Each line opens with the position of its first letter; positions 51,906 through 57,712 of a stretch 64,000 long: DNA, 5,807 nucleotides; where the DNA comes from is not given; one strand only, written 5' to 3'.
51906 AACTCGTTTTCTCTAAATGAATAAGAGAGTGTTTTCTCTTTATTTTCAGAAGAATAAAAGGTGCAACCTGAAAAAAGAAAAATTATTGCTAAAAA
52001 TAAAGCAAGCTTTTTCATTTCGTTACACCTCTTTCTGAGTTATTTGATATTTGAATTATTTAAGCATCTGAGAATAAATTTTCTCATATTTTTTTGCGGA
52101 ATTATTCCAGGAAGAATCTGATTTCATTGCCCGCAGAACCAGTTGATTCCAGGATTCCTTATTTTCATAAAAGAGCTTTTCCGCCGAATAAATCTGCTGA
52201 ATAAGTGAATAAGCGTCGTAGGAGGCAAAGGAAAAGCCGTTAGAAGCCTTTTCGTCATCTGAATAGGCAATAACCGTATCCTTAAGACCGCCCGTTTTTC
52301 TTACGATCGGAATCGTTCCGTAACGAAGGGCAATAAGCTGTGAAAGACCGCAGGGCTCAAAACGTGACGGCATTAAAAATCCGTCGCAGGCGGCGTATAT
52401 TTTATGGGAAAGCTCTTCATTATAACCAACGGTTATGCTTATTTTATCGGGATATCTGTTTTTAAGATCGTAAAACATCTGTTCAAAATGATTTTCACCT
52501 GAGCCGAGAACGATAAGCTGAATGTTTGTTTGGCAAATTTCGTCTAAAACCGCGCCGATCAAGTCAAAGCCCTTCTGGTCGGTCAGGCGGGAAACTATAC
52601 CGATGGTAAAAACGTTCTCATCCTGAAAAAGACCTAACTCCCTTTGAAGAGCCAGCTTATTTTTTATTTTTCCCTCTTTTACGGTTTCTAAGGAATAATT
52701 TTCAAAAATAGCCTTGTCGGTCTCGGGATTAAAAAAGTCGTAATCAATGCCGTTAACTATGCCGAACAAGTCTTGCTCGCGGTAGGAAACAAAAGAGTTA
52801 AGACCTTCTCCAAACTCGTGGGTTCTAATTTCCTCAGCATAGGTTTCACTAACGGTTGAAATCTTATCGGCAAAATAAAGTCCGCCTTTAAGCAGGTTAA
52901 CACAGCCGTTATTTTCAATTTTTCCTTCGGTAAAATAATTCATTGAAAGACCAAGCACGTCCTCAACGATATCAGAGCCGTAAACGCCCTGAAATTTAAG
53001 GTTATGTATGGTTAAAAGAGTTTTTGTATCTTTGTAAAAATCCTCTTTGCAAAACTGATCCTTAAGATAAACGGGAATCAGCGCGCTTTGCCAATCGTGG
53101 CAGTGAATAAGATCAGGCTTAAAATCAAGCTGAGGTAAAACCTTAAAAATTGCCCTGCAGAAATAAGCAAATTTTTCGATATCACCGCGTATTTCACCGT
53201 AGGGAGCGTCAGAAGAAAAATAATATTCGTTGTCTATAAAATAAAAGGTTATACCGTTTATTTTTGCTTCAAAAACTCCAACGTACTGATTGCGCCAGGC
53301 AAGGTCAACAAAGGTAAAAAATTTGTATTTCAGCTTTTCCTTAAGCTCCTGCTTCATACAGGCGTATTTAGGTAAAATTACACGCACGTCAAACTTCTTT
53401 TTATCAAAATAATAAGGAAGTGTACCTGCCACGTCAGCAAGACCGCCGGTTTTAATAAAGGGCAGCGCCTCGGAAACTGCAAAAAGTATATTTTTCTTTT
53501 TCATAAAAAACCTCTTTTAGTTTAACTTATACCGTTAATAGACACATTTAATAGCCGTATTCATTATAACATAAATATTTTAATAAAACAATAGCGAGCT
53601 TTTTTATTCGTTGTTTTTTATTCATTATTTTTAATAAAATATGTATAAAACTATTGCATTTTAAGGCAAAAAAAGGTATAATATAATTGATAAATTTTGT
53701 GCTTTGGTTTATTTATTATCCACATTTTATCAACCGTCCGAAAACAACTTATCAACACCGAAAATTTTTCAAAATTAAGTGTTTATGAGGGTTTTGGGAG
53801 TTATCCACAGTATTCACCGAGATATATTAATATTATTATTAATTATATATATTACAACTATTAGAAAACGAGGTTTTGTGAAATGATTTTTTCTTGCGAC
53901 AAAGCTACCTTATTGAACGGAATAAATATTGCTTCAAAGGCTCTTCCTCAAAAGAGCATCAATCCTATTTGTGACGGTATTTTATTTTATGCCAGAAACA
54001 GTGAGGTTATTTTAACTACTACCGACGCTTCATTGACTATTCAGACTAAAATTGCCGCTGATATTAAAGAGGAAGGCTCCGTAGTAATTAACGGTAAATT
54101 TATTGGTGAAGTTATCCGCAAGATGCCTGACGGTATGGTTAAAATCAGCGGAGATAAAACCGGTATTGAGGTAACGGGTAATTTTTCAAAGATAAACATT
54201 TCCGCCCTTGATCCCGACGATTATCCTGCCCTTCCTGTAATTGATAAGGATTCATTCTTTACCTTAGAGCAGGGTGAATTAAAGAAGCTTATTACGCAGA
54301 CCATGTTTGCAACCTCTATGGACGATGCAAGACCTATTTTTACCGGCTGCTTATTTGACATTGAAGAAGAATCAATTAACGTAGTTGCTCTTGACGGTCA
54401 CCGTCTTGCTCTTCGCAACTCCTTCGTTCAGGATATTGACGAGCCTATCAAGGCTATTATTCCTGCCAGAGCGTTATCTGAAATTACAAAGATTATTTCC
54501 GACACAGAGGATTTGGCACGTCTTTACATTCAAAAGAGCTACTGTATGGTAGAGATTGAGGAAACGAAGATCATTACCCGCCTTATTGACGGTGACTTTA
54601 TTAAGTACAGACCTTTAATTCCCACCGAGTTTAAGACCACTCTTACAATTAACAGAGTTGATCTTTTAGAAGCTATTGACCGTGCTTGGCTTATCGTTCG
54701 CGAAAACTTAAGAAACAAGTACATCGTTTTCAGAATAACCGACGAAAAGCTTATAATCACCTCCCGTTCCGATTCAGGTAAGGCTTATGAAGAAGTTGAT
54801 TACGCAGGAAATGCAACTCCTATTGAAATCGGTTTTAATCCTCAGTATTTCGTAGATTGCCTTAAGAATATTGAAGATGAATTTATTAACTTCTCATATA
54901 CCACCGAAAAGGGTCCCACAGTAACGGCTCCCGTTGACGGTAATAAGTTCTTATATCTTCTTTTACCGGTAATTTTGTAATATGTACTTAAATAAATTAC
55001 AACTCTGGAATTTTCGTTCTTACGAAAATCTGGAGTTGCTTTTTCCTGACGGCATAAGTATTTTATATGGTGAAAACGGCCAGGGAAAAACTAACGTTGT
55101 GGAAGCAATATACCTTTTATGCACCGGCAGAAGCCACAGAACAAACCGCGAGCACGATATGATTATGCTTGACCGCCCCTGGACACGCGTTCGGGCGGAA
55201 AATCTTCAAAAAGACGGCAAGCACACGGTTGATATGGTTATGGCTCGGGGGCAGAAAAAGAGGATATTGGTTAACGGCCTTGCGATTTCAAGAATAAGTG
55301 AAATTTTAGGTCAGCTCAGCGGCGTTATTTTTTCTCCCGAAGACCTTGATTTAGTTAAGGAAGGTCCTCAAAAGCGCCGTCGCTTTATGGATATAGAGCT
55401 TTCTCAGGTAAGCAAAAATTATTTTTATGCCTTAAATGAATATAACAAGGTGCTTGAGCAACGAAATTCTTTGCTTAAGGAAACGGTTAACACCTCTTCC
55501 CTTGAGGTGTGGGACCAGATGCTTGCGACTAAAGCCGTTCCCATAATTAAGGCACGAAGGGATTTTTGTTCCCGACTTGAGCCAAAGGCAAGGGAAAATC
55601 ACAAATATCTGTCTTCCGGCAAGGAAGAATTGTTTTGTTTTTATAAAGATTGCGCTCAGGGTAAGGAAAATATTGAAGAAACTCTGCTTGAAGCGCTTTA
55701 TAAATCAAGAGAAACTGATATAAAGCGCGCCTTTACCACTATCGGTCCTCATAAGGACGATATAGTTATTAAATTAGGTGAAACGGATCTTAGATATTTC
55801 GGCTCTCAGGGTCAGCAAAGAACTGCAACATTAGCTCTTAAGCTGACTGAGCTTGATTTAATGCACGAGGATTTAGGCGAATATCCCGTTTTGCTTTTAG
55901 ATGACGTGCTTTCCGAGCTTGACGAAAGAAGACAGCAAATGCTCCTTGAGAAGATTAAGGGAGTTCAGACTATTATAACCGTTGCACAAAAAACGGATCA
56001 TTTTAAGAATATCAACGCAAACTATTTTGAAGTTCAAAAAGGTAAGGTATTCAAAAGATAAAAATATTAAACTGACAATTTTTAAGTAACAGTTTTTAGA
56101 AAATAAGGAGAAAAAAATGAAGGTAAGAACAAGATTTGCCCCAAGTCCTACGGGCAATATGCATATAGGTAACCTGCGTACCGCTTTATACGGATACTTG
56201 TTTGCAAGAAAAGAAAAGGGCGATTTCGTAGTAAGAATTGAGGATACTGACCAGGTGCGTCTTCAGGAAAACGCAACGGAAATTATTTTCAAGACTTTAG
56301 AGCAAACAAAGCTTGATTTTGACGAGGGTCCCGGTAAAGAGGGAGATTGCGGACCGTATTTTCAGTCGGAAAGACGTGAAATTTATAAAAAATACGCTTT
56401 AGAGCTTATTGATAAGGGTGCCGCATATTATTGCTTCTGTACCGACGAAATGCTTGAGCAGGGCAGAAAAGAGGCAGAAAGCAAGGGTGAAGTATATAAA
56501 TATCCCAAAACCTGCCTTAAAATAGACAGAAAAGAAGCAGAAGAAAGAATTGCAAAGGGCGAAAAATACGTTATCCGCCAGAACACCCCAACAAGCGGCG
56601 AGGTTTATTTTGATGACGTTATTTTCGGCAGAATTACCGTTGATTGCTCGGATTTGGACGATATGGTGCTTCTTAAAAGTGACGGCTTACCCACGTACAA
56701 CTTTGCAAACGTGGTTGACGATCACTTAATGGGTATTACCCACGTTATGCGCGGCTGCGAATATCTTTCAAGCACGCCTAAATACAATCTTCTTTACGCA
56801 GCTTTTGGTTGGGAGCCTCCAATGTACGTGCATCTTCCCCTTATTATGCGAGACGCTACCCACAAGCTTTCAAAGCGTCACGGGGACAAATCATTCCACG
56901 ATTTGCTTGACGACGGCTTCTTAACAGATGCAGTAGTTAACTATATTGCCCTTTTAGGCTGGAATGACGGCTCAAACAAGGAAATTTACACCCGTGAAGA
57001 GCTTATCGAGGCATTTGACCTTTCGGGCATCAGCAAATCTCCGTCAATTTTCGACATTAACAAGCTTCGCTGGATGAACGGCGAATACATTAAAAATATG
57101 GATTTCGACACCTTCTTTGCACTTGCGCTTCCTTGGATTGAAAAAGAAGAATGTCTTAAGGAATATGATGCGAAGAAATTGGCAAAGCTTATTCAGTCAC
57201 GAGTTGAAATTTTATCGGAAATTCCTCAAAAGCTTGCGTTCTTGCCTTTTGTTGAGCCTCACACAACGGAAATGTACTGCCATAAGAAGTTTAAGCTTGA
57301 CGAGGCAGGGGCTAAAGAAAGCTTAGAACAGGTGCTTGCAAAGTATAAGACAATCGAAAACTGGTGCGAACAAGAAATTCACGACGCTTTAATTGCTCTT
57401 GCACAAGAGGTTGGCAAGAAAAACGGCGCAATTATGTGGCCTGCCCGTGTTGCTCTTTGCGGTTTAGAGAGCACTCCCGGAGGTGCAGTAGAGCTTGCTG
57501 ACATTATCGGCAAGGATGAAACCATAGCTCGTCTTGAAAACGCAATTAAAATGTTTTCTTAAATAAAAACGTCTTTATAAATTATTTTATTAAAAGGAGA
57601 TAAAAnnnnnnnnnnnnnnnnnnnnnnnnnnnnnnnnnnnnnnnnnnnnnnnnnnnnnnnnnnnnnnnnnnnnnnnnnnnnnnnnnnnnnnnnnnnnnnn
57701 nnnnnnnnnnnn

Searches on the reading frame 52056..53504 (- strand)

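Call 15: search_protein_families(library=pfam, proteins=[window:52056-53504:-], max_evalue=0.001)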
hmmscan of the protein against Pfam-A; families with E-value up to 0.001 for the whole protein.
window:52056-53504:- (482 aa): 4 families
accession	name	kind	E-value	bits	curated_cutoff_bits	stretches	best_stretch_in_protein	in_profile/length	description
PF08323.17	Glyco_transf_5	-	5.2e-79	265.8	22.7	1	5-238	1-236/239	Starch synthase catalytic domain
PF00534.26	Glycos_transf_1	-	1.9e-15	57.2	26.4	1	295-443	12-157/172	Glycosyl transferases group 1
PF13692.12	Glyco_trans_1_4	-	4e-11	43.8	27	1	300-438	3-136/142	Glycosyl transferases group 1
PF13439.12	Glyco_transf_4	-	0.00024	21.6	28.5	0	111-228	53-150/170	Glycosyltransferase Family 4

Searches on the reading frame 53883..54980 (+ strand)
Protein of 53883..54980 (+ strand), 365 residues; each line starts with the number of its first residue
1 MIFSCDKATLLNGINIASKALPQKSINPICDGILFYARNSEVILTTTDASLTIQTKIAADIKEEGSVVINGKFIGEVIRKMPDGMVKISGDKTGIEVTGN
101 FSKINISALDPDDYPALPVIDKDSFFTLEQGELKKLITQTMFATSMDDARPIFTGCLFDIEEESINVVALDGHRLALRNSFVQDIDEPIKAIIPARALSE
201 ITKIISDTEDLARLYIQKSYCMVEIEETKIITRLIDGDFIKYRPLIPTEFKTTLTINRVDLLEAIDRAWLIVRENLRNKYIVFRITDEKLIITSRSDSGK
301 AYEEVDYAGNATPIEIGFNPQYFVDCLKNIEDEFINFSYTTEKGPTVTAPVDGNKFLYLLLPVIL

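Call 15: search_protein_families(library=pfam, proteins=[window:53883-54980:+], max_evalue=0.001)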
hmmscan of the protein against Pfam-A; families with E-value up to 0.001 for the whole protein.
window:53883-54980:+ (365 aa): 3 families
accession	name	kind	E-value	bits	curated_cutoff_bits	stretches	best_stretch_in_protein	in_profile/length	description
PF00712.24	DNA_pol3_beta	-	3.3e-34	118.1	24.4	1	1-118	1-120/120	DNA polymerase III beta subunit, N-terminal domain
PF02767.21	DNA_pol3_beta_2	-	7e-31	107.3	27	1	127-239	1-114/116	DNA polymerase III beta subunit, central domain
PF02768.20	DNA_pol3_beta_3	-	9.3e-21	74.3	27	1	245-363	3-120/121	DNA polymerase III beta subunit, C-terminal domain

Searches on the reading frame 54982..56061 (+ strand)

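Call 15: search_protein_families(library=pfam, proteins=[window:54982-56061:+], max_evalue=0.001)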
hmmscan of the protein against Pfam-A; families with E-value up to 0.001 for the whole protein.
window:54982-56061:+ (359 aa): 6 families
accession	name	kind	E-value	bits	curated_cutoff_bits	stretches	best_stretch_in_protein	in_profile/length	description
PF02463.25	SMC_N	-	3.1e-18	66.5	40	1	2-347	1-208/220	RecF/RecN/SMC N terminal domain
PF13476.12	AAA_23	-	5.5e-13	50.5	27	1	5-99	1-87/201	AAA domain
PF13175.12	AAA_15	-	7.5e-11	42.7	32.1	1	1-176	1-133/374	AAA ATPase domain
PF13555.12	AAA_29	-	9.3e-05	22.5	27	1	3-55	1-55/61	P-loop containing region of AAA domain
PF13514.12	AAA_27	-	0.00012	22.2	22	1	1-96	1-95/206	AAA domain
PF13304.12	AAA_21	-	0.00014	22.5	27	1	25-162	1-146/304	AAA domain, putative AbiEii toxin, Type IV TA system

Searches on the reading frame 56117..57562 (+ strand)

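Call 15: search_protein_families(library=pfam, proteins=[window:56117-57562:+], max_evalue=0.001)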
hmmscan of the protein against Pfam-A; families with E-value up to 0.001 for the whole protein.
window:56117-57562:+ (481 aa): 2 families
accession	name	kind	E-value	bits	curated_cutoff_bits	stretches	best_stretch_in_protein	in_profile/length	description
PF00749.27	tRNA-synt_1c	-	1.1e-98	330.4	23.4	1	2-319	1-314/314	tRNA synthetases class I (E and Q), catalytic domain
PF19269.4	Anticodon_2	-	2e-34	119.5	23.6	1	333-477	2-141/141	Anticodon binding domain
